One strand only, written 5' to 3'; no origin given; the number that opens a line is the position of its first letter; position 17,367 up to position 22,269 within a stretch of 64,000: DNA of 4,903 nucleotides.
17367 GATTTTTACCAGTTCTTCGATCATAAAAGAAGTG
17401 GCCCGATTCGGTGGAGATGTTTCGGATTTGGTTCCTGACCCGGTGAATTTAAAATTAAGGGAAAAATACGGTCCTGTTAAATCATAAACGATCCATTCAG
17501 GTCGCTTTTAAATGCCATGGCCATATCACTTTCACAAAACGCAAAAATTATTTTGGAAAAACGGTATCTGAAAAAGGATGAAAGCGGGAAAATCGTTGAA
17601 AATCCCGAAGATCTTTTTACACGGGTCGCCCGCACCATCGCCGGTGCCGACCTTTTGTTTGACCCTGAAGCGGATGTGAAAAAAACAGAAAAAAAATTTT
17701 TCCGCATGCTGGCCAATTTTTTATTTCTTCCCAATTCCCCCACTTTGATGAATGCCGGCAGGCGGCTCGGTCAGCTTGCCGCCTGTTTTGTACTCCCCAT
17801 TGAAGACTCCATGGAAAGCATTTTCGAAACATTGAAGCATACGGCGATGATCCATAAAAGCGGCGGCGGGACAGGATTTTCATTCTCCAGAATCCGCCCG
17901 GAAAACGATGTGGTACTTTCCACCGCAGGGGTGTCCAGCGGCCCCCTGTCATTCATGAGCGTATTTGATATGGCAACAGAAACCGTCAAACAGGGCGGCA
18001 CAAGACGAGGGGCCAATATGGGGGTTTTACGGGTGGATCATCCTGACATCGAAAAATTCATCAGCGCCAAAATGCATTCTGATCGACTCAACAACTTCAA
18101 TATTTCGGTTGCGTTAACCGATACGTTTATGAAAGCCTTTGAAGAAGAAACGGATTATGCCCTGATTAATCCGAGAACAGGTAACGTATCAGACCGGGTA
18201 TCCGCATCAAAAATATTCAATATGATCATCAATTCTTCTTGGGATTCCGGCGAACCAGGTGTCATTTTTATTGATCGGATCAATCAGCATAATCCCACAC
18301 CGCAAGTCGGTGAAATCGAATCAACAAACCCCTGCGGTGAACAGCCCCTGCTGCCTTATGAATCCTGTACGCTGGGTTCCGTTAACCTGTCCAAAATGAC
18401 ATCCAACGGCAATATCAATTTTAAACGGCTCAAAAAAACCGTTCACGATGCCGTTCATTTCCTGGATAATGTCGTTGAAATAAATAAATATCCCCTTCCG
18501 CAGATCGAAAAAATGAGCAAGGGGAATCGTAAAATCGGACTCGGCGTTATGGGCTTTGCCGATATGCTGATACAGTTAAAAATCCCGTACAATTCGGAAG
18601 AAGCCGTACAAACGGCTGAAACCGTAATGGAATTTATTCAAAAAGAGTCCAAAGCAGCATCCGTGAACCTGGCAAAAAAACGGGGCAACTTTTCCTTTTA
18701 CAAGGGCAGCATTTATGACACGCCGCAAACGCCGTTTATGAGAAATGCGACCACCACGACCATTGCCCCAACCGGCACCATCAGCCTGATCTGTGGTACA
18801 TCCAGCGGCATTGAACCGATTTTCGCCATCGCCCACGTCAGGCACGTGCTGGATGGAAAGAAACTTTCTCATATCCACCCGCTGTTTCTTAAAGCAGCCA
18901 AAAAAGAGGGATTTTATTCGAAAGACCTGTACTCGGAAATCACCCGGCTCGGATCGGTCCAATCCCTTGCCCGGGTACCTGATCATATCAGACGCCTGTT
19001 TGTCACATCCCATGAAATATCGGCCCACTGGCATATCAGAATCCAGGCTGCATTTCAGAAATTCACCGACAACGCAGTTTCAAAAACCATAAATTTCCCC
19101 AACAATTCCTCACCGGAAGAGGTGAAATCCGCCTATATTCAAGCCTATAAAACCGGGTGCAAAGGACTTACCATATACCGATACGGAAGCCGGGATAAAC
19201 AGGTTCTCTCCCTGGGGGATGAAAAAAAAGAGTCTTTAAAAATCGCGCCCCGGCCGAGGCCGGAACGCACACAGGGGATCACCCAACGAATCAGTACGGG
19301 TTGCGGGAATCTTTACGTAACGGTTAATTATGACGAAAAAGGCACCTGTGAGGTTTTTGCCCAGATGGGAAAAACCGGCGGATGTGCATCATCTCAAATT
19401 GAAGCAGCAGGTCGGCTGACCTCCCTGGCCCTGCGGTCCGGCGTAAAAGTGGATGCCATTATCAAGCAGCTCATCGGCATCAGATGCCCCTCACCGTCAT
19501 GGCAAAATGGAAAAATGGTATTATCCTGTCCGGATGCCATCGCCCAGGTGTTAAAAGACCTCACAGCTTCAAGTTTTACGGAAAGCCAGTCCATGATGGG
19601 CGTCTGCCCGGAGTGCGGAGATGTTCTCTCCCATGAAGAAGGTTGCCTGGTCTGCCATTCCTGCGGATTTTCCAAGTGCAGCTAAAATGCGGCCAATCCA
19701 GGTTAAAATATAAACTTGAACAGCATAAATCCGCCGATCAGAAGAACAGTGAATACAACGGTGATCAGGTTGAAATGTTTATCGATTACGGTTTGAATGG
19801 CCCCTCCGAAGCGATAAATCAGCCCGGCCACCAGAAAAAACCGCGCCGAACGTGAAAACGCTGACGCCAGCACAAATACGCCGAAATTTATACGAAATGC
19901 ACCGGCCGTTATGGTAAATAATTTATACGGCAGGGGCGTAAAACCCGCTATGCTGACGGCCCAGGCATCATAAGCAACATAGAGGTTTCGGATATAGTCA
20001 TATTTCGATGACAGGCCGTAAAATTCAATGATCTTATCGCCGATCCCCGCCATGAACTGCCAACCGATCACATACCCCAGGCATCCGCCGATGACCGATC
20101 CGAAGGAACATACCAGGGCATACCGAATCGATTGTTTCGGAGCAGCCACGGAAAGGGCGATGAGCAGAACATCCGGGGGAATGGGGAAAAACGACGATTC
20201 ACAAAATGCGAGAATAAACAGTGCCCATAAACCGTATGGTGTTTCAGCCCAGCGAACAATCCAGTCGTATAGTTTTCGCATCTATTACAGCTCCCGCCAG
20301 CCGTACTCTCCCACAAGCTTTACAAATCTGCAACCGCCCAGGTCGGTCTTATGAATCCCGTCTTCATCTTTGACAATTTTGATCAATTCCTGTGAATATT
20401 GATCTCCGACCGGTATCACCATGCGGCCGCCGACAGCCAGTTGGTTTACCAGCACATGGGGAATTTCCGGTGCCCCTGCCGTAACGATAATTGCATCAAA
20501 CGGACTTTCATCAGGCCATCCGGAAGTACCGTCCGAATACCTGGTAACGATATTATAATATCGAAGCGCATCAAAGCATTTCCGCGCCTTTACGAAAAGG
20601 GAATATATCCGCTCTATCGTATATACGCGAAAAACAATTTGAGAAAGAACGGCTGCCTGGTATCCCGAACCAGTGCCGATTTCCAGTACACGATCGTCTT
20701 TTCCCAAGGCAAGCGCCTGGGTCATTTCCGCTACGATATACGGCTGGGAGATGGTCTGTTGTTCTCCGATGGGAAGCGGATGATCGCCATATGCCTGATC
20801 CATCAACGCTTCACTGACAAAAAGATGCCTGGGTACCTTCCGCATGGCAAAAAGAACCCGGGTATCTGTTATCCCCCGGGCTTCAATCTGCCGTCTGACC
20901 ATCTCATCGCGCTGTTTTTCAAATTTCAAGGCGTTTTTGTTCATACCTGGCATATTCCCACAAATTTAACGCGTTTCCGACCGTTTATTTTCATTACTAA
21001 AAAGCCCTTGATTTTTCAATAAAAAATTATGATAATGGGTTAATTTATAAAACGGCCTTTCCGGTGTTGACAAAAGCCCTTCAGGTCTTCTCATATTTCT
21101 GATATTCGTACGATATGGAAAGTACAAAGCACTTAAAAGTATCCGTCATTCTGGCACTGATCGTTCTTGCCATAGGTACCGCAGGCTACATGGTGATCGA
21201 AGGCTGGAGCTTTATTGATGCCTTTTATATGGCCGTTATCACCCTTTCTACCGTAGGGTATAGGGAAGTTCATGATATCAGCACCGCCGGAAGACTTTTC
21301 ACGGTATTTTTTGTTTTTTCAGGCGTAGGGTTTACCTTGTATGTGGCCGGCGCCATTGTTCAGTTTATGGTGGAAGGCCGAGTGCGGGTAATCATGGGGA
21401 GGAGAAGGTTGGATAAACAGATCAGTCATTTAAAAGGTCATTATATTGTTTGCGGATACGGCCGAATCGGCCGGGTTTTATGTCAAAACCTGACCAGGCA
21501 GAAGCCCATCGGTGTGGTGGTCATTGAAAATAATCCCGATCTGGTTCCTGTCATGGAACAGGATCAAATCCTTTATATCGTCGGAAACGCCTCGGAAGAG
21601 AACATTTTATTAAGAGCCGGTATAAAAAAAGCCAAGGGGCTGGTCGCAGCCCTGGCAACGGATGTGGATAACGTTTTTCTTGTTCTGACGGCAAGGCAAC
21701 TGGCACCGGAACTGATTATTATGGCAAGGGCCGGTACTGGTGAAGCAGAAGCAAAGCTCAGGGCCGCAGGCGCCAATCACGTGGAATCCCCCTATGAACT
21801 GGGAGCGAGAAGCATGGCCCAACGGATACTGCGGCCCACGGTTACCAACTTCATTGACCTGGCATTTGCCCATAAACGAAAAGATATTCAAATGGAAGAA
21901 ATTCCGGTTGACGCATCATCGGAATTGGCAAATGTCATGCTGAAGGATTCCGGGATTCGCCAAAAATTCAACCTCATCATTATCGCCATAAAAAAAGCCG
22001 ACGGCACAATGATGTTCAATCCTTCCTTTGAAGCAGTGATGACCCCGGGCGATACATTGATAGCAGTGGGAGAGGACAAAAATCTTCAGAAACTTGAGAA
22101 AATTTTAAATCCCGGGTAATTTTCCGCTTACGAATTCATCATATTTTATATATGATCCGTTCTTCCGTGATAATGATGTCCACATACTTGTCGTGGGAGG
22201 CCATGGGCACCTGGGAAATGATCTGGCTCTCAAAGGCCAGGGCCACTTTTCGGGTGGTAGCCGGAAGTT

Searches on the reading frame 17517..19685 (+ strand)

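Call 48: search_protein_families(library=ncbifam, proteins=[window:17517-19685:+], max_evalue=1e-10)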
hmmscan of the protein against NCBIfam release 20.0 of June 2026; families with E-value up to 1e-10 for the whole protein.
window:17517-19685:+ (722 aa): 21 families
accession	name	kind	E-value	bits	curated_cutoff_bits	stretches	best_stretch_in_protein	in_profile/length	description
NF006417.0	PRK08665.1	equivalog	0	1157.8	961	1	3-722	10-759/759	vitamin B12-dependent ribonucleotide reductase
NF005010.0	PRK06406.1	subfamily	1e-239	797.8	1125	1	52-573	214-734/771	vitamin B12-dependent ribonucleotide reductase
TIGR02504.1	NrdJ_Z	equivalog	3.3e-216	719.5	399.95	1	12-564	4-606/606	adenosylcobalamin-dependent ribonucleoside-diphosphate reductase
NF006207.0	PRK08332.1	equivalog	1.8e-135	453.1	2400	4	119-273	701-860/1684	vitamin B12-dependent ribonucleotide reductase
NF005122.0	PRK06556.1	equivalog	2.3e-113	379.8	859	3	192-396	286-491/960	vitamin B12-dependent ribonucleotide reductase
TIGR02506.1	NrdE_NrdA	equivalog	2e-106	356.9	341.05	2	13-401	7-428/616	ribonucleoside-diphosphate reductase subunit alpha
NF006577.0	PRK09102.1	equivalog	1.4e-93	314.2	620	1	5-562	25-575/604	ribonucleoside-diphosphate reductase subunit alpha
NF005544.0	PRK07207.1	equivalog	1.9e-89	300.7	965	3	224-402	539-722/965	ribonucleoside-diphosphate reductase subunit alpha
NF005991.0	PRK08115.1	equivalog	5.9e-86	289.2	854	3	227-398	432-606/858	vitamin B12-dependent ribonucleotide reductase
NF005401.0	PRK06948.1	subfamily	3.9e-85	286.7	906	1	12-568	20-594/604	ribonucleotide reductase-like protein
NF005101.0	PRK06539.1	equivalog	2e-76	257.6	988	3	226-401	394-573/822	ribonucleoside-diphosphate reductase subunit alpha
NF005736.0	PRK07562.1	equivalog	2.5e-74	250.6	1737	3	193-396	396-601/1222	vitamin B12-dependent ribonucleotide reductase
NF009029.0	PRK12365.1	equivalog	3.5e-73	247.1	1350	3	226-404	624-806/1046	ribonucleoside-diphosphate reductase subunit alpha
NF006665.0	PRK09209.1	equivalog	8.7e-62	209.4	1057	2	11-220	162-371/761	ribonucleoside-diphosphate reductase subunit alpha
NF006279.0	PRK08447.1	equivalog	3.4e-60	204.3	1082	2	13-220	145-350/789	ribonucleoside-diphosphate reductase subunit alpha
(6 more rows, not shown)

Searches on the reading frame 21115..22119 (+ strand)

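Call 48: search_protein_families(library=ncbifam, proteins=[window:21115-22119:+], max_evalue=1e-10)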
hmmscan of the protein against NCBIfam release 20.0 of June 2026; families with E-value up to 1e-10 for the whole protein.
window:21115-22119:+ (334 aa): 8 families
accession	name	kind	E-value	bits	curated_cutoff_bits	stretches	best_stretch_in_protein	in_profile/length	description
NF007828.0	PRK10537.1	equivalog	1.8e-25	89.8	425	1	32-237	178-377/403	voltage-gated potassium channel protein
NF007039.0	PRK09496.3-2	equivalog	4.3e-18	65.3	293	1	111-331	4-220/446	Trk system potassium transporter TrkA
NF007033.0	PRK09496.1-5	equivalog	2.6e-16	59.7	338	1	111-331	4-220/449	Trk system potassium transporter TrkA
NF007041.0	PRK09496.3-4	equivalog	1.2e-14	53.9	386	1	111-330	4-218/450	Trk system potassium transporter TrkA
NF007950.1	PRK10669.1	equivalog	1.1e-13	50.9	700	1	105-235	415-544/547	YbaL family putative K(+) efflux transporter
NF002924.0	PRK03562.1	equivalog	6.7e-13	47.9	752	1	95-240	390-534/623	glutathione-regulated potassium-efflux system protein KefC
NF007034.0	PRK09496.2-1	subfamily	4.6e-12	45.6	344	1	111-332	4-219/445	Trk system potassium transporter TrkA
NF007031.0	PRK09496.1-2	equivalog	3.1e-11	43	289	0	111-331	237-451/458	Trk system potassium transporter TrkA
